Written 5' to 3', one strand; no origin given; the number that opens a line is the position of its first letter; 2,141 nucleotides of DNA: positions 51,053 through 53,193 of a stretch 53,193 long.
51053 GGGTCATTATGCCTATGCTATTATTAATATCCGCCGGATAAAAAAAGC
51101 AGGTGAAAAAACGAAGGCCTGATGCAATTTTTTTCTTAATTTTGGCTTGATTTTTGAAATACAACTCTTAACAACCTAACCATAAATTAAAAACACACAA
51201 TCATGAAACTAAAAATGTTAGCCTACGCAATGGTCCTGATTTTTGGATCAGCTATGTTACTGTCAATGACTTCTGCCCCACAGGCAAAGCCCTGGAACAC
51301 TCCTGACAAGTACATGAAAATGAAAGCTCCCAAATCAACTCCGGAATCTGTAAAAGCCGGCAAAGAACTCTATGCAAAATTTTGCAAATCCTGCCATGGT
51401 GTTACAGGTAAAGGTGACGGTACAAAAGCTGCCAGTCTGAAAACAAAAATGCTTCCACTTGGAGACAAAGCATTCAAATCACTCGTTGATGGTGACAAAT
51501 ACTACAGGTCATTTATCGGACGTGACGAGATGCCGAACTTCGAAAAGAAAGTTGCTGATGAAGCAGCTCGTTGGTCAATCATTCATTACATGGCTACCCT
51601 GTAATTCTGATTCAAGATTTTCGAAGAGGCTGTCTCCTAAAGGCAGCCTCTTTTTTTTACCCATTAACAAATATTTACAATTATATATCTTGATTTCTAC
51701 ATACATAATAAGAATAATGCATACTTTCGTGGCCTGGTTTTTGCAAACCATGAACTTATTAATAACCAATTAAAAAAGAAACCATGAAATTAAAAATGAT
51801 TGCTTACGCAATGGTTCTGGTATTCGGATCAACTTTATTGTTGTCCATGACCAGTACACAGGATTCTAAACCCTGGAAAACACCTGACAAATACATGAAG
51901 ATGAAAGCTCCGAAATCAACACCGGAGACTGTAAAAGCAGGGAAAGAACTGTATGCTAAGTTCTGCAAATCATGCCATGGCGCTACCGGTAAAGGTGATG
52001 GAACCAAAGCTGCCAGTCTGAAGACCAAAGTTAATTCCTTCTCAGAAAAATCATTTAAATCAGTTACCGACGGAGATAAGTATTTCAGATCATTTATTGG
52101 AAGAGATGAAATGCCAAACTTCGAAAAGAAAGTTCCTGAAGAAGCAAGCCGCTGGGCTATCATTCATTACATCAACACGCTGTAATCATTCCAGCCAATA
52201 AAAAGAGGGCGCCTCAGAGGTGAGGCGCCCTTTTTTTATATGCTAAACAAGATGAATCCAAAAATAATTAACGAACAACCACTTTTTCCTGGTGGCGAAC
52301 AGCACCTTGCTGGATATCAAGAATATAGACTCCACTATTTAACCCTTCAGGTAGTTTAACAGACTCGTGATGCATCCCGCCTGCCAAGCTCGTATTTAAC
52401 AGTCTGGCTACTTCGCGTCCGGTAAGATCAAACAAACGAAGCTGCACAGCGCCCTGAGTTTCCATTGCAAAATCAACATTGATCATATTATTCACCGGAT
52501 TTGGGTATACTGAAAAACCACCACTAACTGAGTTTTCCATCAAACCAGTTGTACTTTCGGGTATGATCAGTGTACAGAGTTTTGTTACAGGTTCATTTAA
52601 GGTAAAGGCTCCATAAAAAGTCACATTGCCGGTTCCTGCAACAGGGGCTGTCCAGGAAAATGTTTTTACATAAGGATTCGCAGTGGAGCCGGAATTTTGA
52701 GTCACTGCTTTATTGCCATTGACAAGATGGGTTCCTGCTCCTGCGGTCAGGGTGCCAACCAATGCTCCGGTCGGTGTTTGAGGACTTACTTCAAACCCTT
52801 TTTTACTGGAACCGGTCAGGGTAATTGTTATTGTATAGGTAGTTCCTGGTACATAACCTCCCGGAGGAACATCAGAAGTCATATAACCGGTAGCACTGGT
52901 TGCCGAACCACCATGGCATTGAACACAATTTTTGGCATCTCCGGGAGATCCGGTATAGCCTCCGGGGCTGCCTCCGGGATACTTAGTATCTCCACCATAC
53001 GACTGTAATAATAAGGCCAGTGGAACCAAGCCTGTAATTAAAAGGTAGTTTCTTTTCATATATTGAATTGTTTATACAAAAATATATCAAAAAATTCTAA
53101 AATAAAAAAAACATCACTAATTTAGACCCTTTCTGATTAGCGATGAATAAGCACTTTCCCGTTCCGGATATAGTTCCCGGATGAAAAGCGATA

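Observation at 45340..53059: Candidate undescribed respiratory/electron-export module: heptahaem cytochrome c, cytochrome b, TAT Fe-S, NrfD-like and unknown anchored protein, plus two soluble cytochromes c, with no catalytic subunit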

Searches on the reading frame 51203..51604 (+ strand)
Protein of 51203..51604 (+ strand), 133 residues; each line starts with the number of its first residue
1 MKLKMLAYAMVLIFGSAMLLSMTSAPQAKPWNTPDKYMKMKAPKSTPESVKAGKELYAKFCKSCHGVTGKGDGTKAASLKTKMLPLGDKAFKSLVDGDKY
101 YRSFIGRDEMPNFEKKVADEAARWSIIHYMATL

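Call 3: search_protein_families(library=pfam, proteins=[window:51203-51604:+], max_evalue=0.01)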
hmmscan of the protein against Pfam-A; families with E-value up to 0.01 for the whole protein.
window:51203-51604:+ (133 aa): 3 families
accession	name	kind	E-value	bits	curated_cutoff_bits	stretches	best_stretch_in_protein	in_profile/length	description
PF13442.11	Cytochrome_CBB3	-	1.1e-10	42.1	27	1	50-130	3-68/68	Cytochrome C oxidase, cbb3-type, subunit III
PF00034.26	Cytochrom_C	-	2.9e-10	41.7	21.3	1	50-133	1-89/90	Cytochrome c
PF14495.11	Cytochrom_C550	-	0.0014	18.8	27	1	46-109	22-87/136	Cytochrome c-550 domain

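Call 4: search_protein_families(library=ncbifam, proteins=[window:51203-51604:+], max_evalue=0.01)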
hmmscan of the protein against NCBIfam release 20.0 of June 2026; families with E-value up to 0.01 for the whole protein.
window:51203-51604:+ (133 aa): 8 families
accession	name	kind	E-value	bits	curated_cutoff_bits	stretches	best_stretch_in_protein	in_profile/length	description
NF050122.1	bc1_QcrC_actin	exception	2e-07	30.6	200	1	33-79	26-69/253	cytochrome bc1 complex diheme cytochrome c subunit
NF011054.0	PRK14486.1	equivalog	6.2e-07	29.2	447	1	35-131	199-288/294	putative bifunctional cbb3-type cytochrome c oxidase subunit II/cytochrome c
TIGR04494.1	c550_PedF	equivalog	1.8e-06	27.9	122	1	45-132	46-129/133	cytochrome c-550 PedF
TIGR00782.1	ccoP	equivalog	6.2e-05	22.4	179.95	1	42-117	195-266/285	cytochrome-c oxidase, cbb3-type subunit III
NF033864.1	cytochrome579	equivalog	0.00012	21.9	280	1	38-91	38-92/179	cytochrome 579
NF040606.1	CytoC_perox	subfamily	0.00045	19.5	150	1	41-86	289-332/524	di-heme-cytochrome C peroxidase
NF045773.1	cytochro_C550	exception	0.00082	19.3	125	1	5-72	6-71/118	cytochrome c550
NF045774.1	cytochro_C551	exception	0.0012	18.7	118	1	7-71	3-60/110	cytochrome c551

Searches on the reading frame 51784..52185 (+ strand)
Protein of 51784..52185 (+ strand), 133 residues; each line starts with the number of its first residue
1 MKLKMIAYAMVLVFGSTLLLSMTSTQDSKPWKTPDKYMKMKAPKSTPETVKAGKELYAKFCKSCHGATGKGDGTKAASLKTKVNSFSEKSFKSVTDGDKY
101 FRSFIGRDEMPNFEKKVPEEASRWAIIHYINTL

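Call 3: search_protein_families(library=pfam, proteins=[window:51784-52185:+], max_evalue=0.01)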
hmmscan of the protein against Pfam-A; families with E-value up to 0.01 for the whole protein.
window:51784-52185:+ (133 aa): 2 families
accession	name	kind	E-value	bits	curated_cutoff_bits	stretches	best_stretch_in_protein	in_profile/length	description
PF13442.11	Cytochrome_CBB3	-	2.4e-10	41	27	1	49-130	2-68/68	Cytochrome C oxidase, cbb3-type, subunit III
PF00034.26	Cytochrom_C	-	4.4e-10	41.2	21.3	1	50-133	1-89/90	Cytochrome c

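Call 4: search_protein_families(library=ncbifam, proteins=[window:51784-52185:+], max_evalue=0.01)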
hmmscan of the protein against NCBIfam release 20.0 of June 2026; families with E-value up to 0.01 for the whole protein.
window:51784-52185:+ (133 aa): 10 families
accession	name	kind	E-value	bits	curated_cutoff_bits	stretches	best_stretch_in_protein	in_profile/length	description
NF050122.1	bc1_QcrC_actin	exception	9.4e-08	31.7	200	1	39-79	30-69/253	cytochrome bc1 complex diheme cytochrome c subunit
NF011054.0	PRK14486.1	equivalog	2.2e-07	30.7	447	1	38-132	202-289/294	putative bifunctional cbb3-type cytochrome c oxidase subunit II/cytochrome c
NF033864.1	cytochrome579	equivalog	3.9e-06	26.7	280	1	38-97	38-98/179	cytochrome 579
TIGR04494.1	c550_PedF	equivalog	5.9e-06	26.2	122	1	35-132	41-129/133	cytochrome c-550 PedF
NF045773.1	cytochro_C550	exception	7.2e-06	25.9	125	1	4-94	5-91/118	cytochrome c550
TIGR00782.1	ccoP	equivalog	8e-06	25.4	179.95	1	42-132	195-280/285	cytochrome-c oxidase, cbb3-type subunit III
NF045774.1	cytochro_C551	exception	3.5e-05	23.7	118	1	7-93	3-80/110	cytochrome c551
NF040606.1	CytoC_perox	subfamily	0.0011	18.3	150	1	40-76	288-324/524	di-heme-cytochrome C peroxidase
TIGR03874.1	4cys_cytochr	equivalog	0.0019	17.9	161.75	1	54-115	37-97/143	c-type cytochrome, methanol metabolism-related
TIGR03872.1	cytochrome_MoxG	equivalog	0.0058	16.8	147.8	1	45-71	39-65/133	cytochrome c(L), periplasmic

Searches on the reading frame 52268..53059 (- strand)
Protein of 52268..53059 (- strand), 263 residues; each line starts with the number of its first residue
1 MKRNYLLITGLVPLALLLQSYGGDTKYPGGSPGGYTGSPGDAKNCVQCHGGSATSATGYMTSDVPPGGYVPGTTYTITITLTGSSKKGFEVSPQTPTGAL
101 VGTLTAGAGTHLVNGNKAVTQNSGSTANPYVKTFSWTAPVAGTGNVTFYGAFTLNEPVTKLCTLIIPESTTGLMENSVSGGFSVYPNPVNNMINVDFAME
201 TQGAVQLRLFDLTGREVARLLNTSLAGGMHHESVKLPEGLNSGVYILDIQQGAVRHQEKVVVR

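Call 3: search_protein_families(library=pfam, proteins=[window:52268-53059:-], max_evalue=0.01)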
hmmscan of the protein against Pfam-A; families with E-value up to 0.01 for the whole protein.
window:52268-53059:- (263 aa): 3 families
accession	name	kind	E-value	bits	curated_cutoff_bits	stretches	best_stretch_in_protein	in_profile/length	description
PF18962.6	Por_Secre_tail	-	3.9e-11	43.5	27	1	184-262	1-75/75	Secretion system C-terminal sorting domain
PF02014.22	Reeler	-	0.00014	22.9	21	1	49-153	8-123/131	Reeler domain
PF01835.25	MG2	-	0.00066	20.4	32.8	0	201-251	32-84/96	MG2 domain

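Call 4: search_protein_families(library=ncbifam, proteins=[window:52268-53059:-], max_evalue=0.01)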
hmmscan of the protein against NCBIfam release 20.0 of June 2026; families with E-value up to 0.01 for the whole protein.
window:52268-53059:- (263 aa): 4 families
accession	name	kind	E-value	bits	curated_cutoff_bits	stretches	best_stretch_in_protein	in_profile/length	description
NF041895.1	choice_anch_V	domain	9.5e-18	64.7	42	1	30-151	15-129/150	choice-of-anchor V domain-containing protein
NF038113.1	T9SSA_dep_M36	equivalog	4.5e-12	45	885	1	180-263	791-869/869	T9SS-dependent M36 family metallopeptidase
TIGR04183.1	Por_Secre_tail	domain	8.4e-10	38.5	23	1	184-263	1-72/72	T9SS type A sorting domain-containing protein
NF052323.1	T9SSA_dep_M6i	equivalog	6.6e-07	27.7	600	1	185-262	961-1037/1043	T9SS-dependent M6-like inactivated metalloprotease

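Call 9: find_encoding_contigs(protein=window:52268-53059:-, flank=10000, max_places=4)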
Protein window:52268-53059:- (263 aa): no gene with exactly this product is on record in the collection.
